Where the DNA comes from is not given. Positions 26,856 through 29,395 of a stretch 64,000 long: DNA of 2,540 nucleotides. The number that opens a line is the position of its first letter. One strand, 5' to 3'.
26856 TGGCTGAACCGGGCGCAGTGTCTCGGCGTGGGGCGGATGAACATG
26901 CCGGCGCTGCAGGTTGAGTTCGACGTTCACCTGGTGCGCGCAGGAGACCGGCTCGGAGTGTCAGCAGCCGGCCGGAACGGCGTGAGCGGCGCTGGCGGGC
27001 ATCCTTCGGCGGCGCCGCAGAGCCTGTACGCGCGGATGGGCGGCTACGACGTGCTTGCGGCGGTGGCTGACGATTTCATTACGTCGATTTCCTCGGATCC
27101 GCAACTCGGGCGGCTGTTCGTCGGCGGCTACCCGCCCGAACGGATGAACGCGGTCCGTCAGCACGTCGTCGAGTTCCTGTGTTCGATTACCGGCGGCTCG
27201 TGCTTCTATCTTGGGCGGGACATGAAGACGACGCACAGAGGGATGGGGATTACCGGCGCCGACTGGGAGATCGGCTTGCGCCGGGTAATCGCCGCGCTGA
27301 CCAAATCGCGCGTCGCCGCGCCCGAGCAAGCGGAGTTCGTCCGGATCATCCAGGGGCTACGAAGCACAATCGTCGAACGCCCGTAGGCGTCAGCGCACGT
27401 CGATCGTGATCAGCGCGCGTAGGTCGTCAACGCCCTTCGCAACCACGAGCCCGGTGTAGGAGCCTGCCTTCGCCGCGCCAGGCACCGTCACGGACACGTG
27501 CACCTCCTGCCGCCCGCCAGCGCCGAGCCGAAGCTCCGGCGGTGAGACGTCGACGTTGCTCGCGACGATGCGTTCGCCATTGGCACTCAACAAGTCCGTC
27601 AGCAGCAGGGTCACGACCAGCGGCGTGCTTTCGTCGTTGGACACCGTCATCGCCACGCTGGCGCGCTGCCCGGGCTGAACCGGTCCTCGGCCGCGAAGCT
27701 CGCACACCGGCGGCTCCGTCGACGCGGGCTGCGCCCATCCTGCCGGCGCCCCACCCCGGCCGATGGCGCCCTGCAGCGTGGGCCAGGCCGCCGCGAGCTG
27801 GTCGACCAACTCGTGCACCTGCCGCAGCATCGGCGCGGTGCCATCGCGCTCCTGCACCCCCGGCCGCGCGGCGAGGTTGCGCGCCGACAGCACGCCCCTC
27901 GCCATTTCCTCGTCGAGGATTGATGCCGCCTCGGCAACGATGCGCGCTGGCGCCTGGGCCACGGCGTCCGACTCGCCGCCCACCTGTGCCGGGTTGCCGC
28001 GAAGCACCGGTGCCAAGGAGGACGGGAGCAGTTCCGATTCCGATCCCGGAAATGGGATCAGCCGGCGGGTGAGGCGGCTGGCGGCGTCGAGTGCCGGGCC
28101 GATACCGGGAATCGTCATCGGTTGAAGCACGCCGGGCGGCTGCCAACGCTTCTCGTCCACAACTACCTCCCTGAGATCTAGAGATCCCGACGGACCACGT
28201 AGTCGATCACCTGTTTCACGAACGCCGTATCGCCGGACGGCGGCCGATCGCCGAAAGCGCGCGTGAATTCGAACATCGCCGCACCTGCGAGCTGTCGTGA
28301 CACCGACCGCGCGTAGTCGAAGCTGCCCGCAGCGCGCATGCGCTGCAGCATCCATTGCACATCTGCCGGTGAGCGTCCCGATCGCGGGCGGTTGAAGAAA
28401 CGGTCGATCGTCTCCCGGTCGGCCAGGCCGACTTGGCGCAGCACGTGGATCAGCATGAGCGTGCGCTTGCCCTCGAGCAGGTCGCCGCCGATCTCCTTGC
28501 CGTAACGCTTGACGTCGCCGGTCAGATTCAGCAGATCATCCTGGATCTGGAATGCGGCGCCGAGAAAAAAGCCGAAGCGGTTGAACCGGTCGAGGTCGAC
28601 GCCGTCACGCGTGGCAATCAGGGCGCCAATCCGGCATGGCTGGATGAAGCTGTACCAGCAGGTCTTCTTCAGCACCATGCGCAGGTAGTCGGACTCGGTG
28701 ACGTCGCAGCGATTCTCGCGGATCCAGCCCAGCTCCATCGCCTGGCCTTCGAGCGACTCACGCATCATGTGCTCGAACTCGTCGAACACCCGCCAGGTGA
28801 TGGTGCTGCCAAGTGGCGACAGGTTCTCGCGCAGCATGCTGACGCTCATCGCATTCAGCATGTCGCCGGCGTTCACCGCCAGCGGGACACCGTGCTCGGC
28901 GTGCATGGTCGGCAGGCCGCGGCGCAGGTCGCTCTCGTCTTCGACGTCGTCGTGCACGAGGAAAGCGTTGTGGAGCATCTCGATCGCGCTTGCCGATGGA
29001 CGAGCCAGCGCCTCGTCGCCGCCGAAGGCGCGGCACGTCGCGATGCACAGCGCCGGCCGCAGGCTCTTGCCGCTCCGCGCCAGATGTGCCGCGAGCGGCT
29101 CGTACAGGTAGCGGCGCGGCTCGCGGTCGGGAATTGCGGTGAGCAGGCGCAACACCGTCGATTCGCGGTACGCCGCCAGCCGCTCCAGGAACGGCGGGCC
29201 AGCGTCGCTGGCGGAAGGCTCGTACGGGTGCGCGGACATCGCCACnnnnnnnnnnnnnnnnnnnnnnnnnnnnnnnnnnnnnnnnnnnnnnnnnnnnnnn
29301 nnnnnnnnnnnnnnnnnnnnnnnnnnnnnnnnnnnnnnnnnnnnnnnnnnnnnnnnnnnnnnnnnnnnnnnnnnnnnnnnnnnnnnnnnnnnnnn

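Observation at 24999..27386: Unusual tri-domain fusion: beta-rich N-domain + DUF3237-like + truncated hemoglobin, convergent on the encapsulin operon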

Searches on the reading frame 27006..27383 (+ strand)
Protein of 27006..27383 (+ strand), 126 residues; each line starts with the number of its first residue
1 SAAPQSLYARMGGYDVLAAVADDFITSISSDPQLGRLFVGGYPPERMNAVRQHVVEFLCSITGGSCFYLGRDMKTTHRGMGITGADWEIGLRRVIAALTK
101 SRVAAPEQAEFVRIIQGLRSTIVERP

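Call 32: search_solved_structures(query=window:27006-27383:+, max_evalue=0.01, show_alignments=4)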
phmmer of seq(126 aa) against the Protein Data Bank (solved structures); distinct sequences matched with E-value up to 0.01: 22.
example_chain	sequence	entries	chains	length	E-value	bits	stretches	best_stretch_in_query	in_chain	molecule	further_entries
2gl3_A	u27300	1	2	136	7.4e-12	48.5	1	3-118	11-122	Hemoglobin-like protein HbN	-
9yg7_A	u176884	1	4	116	9.2e-12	48.2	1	6-123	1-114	Group 1 truncated hemoglobin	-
2gkn_A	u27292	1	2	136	1e-11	48.1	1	3-118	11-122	Hemoglobin-like protein HbN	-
2gln_A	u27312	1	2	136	3.7e-11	46.3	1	3-118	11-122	Hemoglobin-like protein HbN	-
8uzu_A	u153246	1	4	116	4.4e-11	46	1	6-123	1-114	Group 1 truncated hemoglobin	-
2gkm_A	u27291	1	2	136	4.6e-11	46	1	3-118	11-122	Hemoglobin-like protein HbN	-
7tt9_A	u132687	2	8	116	5.3e-11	45.8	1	6-123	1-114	Group 1 truncated hemoglobin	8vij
1idr_A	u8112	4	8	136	6.3e-11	45.5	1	3-118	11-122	HEMOGLOBIN HBN | Hemoglobin-like protein HbN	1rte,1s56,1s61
8tls_A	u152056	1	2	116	8.3e-11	45.1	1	6-123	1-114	Group 1 truncated hemoglobin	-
8ugz_A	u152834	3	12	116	8.4e-11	45.1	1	6-123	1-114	Group 1 truncated hemoglobin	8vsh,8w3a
5ab8_A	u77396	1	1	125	1e-10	44.8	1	4-118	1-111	GROUP 1 TRUNCATED HEMOGLOBIN GLBN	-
1dlw_A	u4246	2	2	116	5.7e-10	42.5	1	6-123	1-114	HEMOGLOBIN | MYOGLOBIN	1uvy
4xdi_A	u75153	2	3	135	4.3e-08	36.4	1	3-119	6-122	Chlamydomonas reinhardtii THB1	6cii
1dly_A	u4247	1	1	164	1.9e-07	34.3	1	3-124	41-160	HEMOGLOBIN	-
3aq7_A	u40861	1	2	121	1.6e-06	31.3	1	3-120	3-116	Group 1 truncated hemoglobin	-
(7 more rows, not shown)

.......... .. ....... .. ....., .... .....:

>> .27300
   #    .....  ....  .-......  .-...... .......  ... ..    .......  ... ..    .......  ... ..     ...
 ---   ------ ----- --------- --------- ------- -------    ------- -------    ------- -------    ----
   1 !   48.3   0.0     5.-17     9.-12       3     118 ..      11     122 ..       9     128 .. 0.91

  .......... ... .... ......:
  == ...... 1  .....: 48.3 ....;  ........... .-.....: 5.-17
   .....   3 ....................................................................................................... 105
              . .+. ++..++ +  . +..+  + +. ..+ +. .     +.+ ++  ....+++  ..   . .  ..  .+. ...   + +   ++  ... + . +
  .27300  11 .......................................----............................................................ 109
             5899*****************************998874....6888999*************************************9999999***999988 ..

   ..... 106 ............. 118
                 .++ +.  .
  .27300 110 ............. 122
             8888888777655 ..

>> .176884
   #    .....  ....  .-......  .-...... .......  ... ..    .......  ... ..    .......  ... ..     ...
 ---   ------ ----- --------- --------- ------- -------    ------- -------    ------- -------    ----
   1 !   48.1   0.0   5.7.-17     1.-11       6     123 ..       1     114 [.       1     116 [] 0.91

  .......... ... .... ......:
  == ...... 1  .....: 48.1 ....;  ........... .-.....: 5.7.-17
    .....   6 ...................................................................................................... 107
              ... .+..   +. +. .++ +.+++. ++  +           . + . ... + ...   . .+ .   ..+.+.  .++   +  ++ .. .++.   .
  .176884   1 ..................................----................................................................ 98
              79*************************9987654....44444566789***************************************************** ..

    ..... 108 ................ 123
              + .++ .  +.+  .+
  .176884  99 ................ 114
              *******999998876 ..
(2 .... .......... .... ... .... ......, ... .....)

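Call 67: find_homologous_proteins(query=window:27006-27383:+, max_evalue=0.00001)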
Query seq(126 aa) (126 aa): 251 proteins with E <= 0.00001 among 280 candidates; the best 120 are listed.
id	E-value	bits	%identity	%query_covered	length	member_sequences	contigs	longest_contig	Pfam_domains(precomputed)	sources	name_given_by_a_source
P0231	6.1e-39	151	55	98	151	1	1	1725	PF01152.28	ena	-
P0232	5.3e-38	148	58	94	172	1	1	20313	-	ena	-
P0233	8.1e-38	147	52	98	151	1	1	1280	PF01152.28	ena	-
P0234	1.0e-37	147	52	98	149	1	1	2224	PF01152.28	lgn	-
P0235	3.4e-37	145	52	98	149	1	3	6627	PF01152.28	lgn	-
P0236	4.0e-37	145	55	98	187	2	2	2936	PF01152.28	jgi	jgi:hemoglobin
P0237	5.4e-37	144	56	98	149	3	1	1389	PF01152.28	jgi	jgi:hemoglobin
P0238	7.1e-37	144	59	92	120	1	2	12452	PF01152.28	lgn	-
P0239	1.2e-36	143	56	98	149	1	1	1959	PF01152.28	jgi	jgi:hemoglobin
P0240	2.4e-36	142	51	96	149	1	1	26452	PF01152.28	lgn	-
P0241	3.2e-36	142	49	98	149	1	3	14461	PF01152.28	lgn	-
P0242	7.9e-36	141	52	98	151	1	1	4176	PF01152.28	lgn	-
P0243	9.1e-36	140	50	98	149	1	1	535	PF01152.28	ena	-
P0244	1.4e-35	140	50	96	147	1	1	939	PF01152.28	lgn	-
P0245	6.7e-35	138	51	98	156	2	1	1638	PF01152.28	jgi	jgi:hemoglobin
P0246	1.4e-34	137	54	95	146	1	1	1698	PF01152.28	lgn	-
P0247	2.2e-34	136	50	97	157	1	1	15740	PF01152.28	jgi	jgi:hemoglobin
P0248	2.5e-34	136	51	96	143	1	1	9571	PF01152.28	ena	-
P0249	4.8e-34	135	50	96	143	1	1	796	PF01152.28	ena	-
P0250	5.0e-34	135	50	96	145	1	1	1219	PF01152.28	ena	-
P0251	5.2e-34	135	50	99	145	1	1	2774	PF01152.28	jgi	-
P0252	5.4e-34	135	52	96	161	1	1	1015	PF01152.28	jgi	jgi:hemoglobin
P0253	6.0e-34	134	48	97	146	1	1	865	PF01152.28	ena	-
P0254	6.6e-34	134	50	96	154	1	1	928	PF01152.28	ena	-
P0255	6.7e-34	134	50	96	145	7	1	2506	PF01152.28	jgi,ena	-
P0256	7.0e-34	134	53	95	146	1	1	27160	PF01152.28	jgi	jgi:hemoglobin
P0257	1.1e-33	134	50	95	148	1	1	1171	PF01152.28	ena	-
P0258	1.1e-33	134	50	98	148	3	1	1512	PF01152.28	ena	-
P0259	1.2e-33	133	50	96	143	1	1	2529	PF01152.28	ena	-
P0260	1.5e-33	133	52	97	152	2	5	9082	PF01152.28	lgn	-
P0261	1.7e-33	133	49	100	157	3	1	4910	PF01152.28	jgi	jgi:hemoglobin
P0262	1.7e-33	133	53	98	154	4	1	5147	PF01152.28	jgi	jgi:hemoglobin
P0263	2.2e-33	133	50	98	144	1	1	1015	PF01152.28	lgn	-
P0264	2.6e-33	132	52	95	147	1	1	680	PF01152.28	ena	-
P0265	2.7e-33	132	50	99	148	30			PF01152.28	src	-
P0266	2.8e-33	132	52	98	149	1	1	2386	PF01152.28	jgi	jgi:hemoglobin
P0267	2.9e-33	132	50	95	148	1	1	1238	PF01152.28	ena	-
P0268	3.2e-33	132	49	96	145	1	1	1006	PF01152.28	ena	-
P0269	3.2e-33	132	50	96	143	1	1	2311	PF01152.28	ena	-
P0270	3.4e-33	132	51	100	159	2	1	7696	PF01152.28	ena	-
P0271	3.7e-33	132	49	95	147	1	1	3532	PF01152.28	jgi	jgi:hemoglobin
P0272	4.0e-33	132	49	98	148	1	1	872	PF01152.28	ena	-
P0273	4.4e-33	132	54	96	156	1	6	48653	PF01152.28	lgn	-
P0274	4.8e-33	132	50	94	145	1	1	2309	PF01152.28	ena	-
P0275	4.9e-33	132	52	98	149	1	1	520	PF01152.28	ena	-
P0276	5.0e-33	131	51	98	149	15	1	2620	PF01152.28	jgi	-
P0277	5.6e-33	131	51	98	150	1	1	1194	PF01152.28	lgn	-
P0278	6.1e-33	131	48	99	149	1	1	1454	PF01152.28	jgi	jgi:hemoglobin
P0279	6.2e-33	131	49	98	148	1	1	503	PF01152.28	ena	-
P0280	6.2e-33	131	49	95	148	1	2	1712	PF01152.28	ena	-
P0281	6.3e-33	131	48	98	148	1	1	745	PF01152.28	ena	-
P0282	6.5e-33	131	47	99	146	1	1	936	PF01152.28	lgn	-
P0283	6.5e-33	131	53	98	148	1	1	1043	PF01152.28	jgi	jgi:hemoglobin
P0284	7.7e-33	131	49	99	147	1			PF01152.28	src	-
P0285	8.1e-33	131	50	97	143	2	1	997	PF01152.28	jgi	jgi:hemoglobin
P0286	8.5e-33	131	51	97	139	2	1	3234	PF01152.28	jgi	jgi:hemoglobin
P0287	8.6e-33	131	50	96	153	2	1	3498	PF01152.28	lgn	-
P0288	8.7e-33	131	51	95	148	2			PF01152.28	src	-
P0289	9.0e-33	131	49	96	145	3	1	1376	PF01152.28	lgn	-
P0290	9.6e-33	131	50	96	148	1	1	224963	PF01152.28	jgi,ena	-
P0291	9.7e-33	131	48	97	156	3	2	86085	PF01152.28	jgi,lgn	jgi:hemoglobin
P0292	1.0e-32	130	49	98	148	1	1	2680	PF01152.28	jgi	jgi:hemoglobin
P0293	1.1e-32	130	48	96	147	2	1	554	PF01152.28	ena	-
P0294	1.1e-32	130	49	98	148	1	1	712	PF01152.28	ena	-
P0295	1.1e-32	130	49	98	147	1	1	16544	PF01152.28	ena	-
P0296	1.3e-32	130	50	95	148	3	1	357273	PF01152.28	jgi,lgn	jgi:hemoglobin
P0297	1.3e-32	130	49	97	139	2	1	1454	PF01152.28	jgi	jgi:hemoglobin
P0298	1.4e-32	130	52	98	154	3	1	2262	PF01152.28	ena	-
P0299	1.6e-32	130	49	98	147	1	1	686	PF01152.28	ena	-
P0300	1.6e-32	130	49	95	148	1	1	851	PF01152.28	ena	-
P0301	2.0e-32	130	50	95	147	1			PF01152.28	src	-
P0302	2.1e-32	129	48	98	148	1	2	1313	PF01152.28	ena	-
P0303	2.1e-32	129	50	100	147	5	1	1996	PF01152.28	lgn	-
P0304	2.2e-32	129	49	96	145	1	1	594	PF01152.28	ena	-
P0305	2.3e-32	129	48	95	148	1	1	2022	PF01152.28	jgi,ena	-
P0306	2.3e-32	129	48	98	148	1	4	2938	PF01152.28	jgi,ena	-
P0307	2.4e-32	129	46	100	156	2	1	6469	PF01152.28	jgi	jgi:hemoglobin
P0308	2.4e-32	129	52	95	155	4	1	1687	PF01152.28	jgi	-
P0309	2.4e-32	129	51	98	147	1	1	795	PF01152.28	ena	-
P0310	2.8e-32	129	50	100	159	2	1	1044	PF01152.28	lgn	-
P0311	2.9e-32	129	48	98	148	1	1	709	PF01152.28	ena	-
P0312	2.9e-32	129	50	98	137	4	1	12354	PF01152.28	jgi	jgi:hemoglobin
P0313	2.9e-32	129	49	95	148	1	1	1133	PF01152.28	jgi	jgi:hemoglobin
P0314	3.2e-32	129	48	98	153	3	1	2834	PF01152.28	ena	-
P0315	3.2e-32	129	48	96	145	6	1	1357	PF01152.28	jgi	jgi:hemoglobin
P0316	3.2e-32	129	50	95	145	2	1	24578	PF01152.28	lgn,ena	-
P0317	3.3e-32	129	49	98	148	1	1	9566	PF01152.28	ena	-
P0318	3.3e-32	129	48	100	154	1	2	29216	PF01152.28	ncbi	-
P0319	3.7e-32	129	50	99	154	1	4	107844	PF01152.28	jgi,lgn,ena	-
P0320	3.7e-32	129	50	95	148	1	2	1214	PF01152.28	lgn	-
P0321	4.0e-32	129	48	96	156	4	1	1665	PF01152.28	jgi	jgi:hemoglobin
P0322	4.1e-32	129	49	98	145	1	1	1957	PF01152.28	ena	-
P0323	4.3e-32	128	48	100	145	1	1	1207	PF01152.28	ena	-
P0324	4.3e-32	128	47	100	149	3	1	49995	PF01152.28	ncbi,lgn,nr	ncbi:MAG TPA: group 1 truncated hemoglobin [Thermoanaerobaculia bacterium]|nr:group 1 truncated hemo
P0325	5.6e-32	128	50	97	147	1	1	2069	PF01152.28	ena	-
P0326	6.0e-32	128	50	95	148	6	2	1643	PF01152.28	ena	-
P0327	6.9e-32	128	50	98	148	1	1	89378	PF01152.28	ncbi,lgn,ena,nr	ncbi:MAG TPA: group 1 truncated hemoglobin [Thermoanaerobaculia bacterium]|nr:group 1 truncated hemo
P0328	7.2e-32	128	49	98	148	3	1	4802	PF01152.28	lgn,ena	-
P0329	8.1e-32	128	52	94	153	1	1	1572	PF01152.28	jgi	jgi:hemoglobin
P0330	9.5e-32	127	48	98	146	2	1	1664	PF01152.28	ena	-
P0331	1.2e-31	127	51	98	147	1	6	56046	PF01152.28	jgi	jgi:hemoglobin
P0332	1.2e-31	127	48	98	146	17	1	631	PF01152.28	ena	-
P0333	1.4e-31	127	48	99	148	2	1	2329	PF01152.28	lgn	-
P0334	1.5e-31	127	50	98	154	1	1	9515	PF01152.28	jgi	jgi:hemoglobin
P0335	1.5e-31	127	51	95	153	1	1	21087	PF01152.28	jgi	jgi:hemoglobin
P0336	1.7e-31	127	50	96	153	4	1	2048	PF01152.28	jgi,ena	-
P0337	1.9e-31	126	51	96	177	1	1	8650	PF01152.28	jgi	jgi:hemoglobin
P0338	1.9e-31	126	50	98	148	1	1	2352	PF01152.28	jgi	jgi:hemoglobin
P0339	2.1e-31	126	48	98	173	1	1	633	PF01152.28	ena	-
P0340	2.4e-31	126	49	97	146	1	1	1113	PF01152.28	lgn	-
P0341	2.6e-31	126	50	96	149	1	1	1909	PF01152.28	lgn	-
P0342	2.7e-31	126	50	98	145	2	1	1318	PF01152.28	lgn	-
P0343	3.1e-31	126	48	95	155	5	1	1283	PF01152.28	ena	-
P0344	3.2e-31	126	52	96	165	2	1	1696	PF01152.28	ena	-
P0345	3.4e-31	126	50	98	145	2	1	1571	PF01152.28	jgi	-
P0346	3.5e-31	126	49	95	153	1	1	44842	PF01152.28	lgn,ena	-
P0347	3.5e-31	126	49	95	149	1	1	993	PF01152.28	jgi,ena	-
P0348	3.5e-31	126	48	97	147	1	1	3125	PF01152.28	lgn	-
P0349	4.2e-31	125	47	96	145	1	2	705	PF01152.28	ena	-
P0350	4.3e-31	125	47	97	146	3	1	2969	PF01152.28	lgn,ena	-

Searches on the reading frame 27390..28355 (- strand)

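Call 8: search_protein_families(library=pfam, proteins=[window:27390-28355:-], max_evalue=0.01)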
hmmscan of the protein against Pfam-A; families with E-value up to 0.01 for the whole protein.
window:27390-28355:- (321 aa): 4 families
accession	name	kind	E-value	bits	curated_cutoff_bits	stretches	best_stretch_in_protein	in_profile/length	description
PF23619.1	Ig_VWA7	-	0.0026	18.4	27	0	223-305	9-82/104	VWA7 Ig-like domain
PF00345.26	PapD_N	-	0.0057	17.1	23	1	229-290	13-75/126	Pili and flagellar-assembly chaperone, PapD N-terminal domain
PF10633.15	NPCBM_assoc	-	0.006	17.2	24.4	0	276-301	45-70/78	NPCBM-associated, NEW3 domain of alpha-galactosidase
PF06280.18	fn3_5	-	0.0077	17.4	27.6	0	265-301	54-93/112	Fn3-like domain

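Call 9: search_protein_families(library=ncbifam, proteins=[window:27390-28355:-], max_evalue=0.01)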
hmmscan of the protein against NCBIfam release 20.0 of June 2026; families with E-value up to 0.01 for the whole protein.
window:27390-28355:- (321 aa): 1 family
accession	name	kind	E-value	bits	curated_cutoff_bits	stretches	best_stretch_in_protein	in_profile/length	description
NF007392.0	PRK09918.1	subfamily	0.0018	17.7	183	1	231-287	45-96/236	fimbria/pilus chaperone family protein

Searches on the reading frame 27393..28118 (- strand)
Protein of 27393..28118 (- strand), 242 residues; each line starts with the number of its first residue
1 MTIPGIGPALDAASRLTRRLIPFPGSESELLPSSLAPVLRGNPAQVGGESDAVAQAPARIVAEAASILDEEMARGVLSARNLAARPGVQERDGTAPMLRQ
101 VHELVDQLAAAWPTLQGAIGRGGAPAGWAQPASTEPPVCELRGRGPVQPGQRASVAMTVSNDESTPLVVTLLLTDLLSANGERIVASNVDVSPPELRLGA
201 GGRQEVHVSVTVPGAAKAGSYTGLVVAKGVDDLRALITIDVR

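Call 76: search_protein_families(library=pfam, proteins=[window:27393-28118:-], max_evalue=0.01)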
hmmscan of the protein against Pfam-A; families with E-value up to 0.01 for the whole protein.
window:27393-28118:- (242 aa): 4 families
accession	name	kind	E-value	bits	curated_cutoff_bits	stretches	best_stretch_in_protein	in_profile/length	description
PF23619.1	Ig_VWA7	-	0.0013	19.3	27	1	144-226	9-82/104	VWA7 Ig-like domain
PF10633.15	NPCBM_assoc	-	0.0018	18.9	24.4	0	197-222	45-70/78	NPCBM-associated, NEW3 domain of alpha-galactosidase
PF00345.26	PapD_N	-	0.0035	17.8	23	1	150-211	13-75/126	Pili and flagellar-assembly chaperone, PapD N-terminal domain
PF06280.18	fn3_5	-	0.0046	18.1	27.6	1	186-223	54-94/112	Fn3-like domain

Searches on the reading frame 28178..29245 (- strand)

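Call 8: search_protein_families(library=pfam, proteins=[window:28178-29245:-], max_evalue=0.01)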
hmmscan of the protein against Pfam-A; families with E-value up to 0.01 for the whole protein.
window:28178-29245:- (355 aa): 1 family
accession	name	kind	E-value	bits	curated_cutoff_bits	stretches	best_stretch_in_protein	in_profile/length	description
PF00348.22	polyprenyl_synt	-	1.6e-62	211.4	27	1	46-288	3-236/251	Polyprenyl synthetase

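Call 9: search_protein_families(library=ncbifam, proteins=[window:28178-29245:-], max_evalue=0.01)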
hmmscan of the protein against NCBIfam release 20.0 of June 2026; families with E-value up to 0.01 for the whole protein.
window:28178-29245:- (355 aa): 16 families
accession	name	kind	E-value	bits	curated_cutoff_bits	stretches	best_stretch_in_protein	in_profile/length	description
NF041003.1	GGPP_syn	equivalog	1.3e-58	198.6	500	1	46-353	27-324/326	geranylgeranyl diphosphate synthase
NF041169.1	f2_encap_cargo4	exception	1.8e-54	185.3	450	1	56-353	47-332/334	family 2 encapsulin nanocompartment cargo protein polyprenyl transferase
NF040698.1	IdsA_Meth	equivalog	1.9e-52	178.5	468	1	23-353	7-326/328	short chain isoprenyl diphosphate synthase IdsA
NF040789.2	gerfarn_diphsyn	equivalog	1.7e-38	132.7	560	1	84-353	87-343/345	geranylfarnesyl diphosphate synthase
NF045549.1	GGPPsyn_IdsB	equivalog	3.2e-37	128.4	475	1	56-324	62-322/346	geranylgeranyl diphosphate synthase IdsB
NF008140.0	PRK10888.1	equivalog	4.7e-34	118.1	412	1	57-321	42-293/323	octaprenyl diphosphate synthase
NF045485.1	FPPsyn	subfamily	5.8e-34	117.5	275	1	36-266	14-245/288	farnesyl diphosphate synthase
TIGR02748.1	GerC3_HepT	equivalog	8.8e-33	113.8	456.55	1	55-354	39-318/319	heptaprenyl diphosphate synthase component II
NF042417.1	NPPPS_Mycobact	equivalog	4.8e-31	108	600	1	54-353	51-333/335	nonaprenyl/(2E,6E)-farnesyl/geranylgeranyl diphosphat synthase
NF045685.1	GGPPSynCrtE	equivalog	3.4e-30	105.1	460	1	34-267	18-251/293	geranylgeranyl diphosphate synthase CrtE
TIGR02749.1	prenyl_cyano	equivalog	1.1e-28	100.2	383.2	1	56-353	41-320/322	solanesyl diphosphate synthase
NF045628.1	HxpDPsynlarge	equivalog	9.3e-28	97.1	500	1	54-327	29-287/311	hexaprenyl-diphosphate synthase large subunit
NF007877.0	PRK10581.1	equivalog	3.7e-23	82.1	321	1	58-267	43-254/299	(2E,6E)-farnesyl diphosphate synthase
NF042416.1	GFPPS_Mycobact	equivalog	2e-22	79.6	600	1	51-278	34-276/350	bifunctional (2E,6E)-farnesyl/geranyl diphosphate synthase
NF040627.1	GFPS_Meth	equivalog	3e-22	79.4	600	1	56-243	36-212/285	geranylfarnesyl diphosphate synthase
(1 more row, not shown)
